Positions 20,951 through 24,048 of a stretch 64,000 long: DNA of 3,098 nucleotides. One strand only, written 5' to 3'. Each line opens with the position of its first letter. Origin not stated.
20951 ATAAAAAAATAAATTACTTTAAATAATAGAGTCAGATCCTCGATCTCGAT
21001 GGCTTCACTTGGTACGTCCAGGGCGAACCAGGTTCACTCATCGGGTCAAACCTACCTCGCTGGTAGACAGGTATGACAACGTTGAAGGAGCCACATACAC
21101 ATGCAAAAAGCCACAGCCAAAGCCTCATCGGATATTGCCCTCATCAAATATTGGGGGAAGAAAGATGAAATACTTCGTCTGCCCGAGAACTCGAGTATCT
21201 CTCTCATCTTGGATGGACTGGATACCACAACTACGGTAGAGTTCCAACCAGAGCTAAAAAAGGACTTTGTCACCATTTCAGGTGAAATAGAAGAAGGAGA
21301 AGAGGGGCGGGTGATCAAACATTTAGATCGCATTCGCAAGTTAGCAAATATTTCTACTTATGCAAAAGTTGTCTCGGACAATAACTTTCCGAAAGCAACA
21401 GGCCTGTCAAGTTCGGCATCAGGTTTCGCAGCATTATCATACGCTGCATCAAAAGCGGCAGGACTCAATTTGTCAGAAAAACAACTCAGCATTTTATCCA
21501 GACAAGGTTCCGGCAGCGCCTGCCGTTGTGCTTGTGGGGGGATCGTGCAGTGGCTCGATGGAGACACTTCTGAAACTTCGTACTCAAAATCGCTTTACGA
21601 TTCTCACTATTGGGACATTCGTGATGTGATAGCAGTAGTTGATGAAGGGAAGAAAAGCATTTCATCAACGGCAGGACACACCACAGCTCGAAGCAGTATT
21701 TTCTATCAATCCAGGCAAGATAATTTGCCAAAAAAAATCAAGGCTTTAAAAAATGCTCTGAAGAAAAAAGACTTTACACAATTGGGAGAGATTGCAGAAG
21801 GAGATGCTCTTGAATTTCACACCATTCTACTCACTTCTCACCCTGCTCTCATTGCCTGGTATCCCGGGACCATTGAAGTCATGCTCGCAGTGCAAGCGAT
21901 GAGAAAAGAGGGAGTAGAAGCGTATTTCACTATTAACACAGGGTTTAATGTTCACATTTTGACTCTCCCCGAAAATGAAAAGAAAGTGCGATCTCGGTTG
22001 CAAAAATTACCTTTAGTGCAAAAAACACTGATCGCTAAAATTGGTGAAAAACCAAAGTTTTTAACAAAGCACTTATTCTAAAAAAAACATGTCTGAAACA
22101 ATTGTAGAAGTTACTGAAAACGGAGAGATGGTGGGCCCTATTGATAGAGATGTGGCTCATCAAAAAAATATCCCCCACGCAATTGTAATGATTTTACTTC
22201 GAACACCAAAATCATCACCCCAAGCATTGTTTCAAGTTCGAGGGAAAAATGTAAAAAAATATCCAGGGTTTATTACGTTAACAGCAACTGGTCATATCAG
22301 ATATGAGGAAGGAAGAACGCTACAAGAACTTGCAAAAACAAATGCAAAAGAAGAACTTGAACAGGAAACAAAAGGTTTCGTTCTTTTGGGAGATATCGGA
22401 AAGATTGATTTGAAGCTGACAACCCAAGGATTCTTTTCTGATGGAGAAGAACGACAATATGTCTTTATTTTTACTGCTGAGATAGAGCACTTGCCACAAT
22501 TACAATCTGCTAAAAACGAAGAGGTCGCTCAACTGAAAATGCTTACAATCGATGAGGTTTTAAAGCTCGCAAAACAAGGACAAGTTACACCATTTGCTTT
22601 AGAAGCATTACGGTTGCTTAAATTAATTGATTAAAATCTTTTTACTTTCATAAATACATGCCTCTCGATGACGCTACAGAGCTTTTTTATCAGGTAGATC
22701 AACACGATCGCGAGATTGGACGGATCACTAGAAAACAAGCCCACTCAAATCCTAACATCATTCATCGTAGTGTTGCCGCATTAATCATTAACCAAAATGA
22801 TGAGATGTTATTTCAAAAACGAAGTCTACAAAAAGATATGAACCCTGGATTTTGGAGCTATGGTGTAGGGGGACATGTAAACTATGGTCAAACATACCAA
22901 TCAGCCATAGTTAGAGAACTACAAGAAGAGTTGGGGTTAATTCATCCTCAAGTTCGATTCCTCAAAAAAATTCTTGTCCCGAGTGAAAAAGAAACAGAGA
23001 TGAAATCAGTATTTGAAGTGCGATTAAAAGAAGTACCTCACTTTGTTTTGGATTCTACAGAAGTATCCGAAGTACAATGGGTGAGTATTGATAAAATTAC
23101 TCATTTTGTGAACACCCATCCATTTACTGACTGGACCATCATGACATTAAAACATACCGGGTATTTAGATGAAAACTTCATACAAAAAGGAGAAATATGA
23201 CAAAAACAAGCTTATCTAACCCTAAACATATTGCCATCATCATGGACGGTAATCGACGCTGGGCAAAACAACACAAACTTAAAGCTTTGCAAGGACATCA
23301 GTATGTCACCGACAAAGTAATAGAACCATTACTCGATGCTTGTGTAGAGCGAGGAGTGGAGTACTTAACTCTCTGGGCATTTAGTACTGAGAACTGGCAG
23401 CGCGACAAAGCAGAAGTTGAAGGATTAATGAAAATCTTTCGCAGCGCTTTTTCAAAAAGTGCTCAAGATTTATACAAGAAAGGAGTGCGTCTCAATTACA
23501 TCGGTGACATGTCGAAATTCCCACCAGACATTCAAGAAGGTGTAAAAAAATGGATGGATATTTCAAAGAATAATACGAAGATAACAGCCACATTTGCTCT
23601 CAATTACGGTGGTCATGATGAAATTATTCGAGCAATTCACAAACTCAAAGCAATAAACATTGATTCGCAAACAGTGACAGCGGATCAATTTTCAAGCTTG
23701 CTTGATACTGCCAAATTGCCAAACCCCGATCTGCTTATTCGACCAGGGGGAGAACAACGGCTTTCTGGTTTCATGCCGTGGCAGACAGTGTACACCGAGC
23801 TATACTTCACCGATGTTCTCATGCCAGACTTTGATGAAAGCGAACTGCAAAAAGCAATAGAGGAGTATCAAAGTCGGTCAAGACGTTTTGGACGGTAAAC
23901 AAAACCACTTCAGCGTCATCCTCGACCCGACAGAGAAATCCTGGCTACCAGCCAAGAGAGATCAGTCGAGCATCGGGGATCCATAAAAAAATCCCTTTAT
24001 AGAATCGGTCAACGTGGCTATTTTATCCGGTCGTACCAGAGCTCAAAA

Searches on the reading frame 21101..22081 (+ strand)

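Call 79: search_protein_families(library=pfam, proteins=[window:21101-22081:+], max_evalue=0.00001)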
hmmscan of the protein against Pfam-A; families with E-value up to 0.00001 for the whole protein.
window:21101-22081:+ (326 aa): 3 families
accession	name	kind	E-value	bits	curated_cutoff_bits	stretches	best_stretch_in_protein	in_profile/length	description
PF22700.2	MVD-like_N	-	2e-54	183.9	27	1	8-161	1-156/157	Diphosphomevalonate decarboxylase-like N-terminal domain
PF18376.6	MDD_C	-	3.3e-15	56.8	23.2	1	176-303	2-133/186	Mevalonate 5-diphosphate decarboxylase C-terminal domain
PF00288.32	GHMP_kinases_N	-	3.3e-08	34.1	22.3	1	77-146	9-76/87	GHMP kinases N terminal domain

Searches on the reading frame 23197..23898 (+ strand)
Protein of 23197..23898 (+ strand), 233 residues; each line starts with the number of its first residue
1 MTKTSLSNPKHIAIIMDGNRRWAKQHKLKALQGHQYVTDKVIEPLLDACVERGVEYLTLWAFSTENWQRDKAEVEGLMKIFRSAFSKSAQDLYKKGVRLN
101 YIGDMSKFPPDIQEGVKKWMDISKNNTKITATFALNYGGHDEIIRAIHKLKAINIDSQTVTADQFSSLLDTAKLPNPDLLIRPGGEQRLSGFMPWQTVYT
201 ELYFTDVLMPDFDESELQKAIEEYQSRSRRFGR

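Call 79: search_protein_families(library=pfam, proteins=[window:23197-23898:+], max_evalue=0.00001)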
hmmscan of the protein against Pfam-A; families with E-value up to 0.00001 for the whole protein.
window:23197-23898:+ (233 aa): 1 family
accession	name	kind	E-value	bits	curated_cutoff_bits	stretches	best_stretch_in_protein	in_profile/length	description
PF01255.24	Prenyltransf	-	6.3e-76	255.2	27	1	15-232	1-219/219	Putative undecaprenyl diphosphate synthase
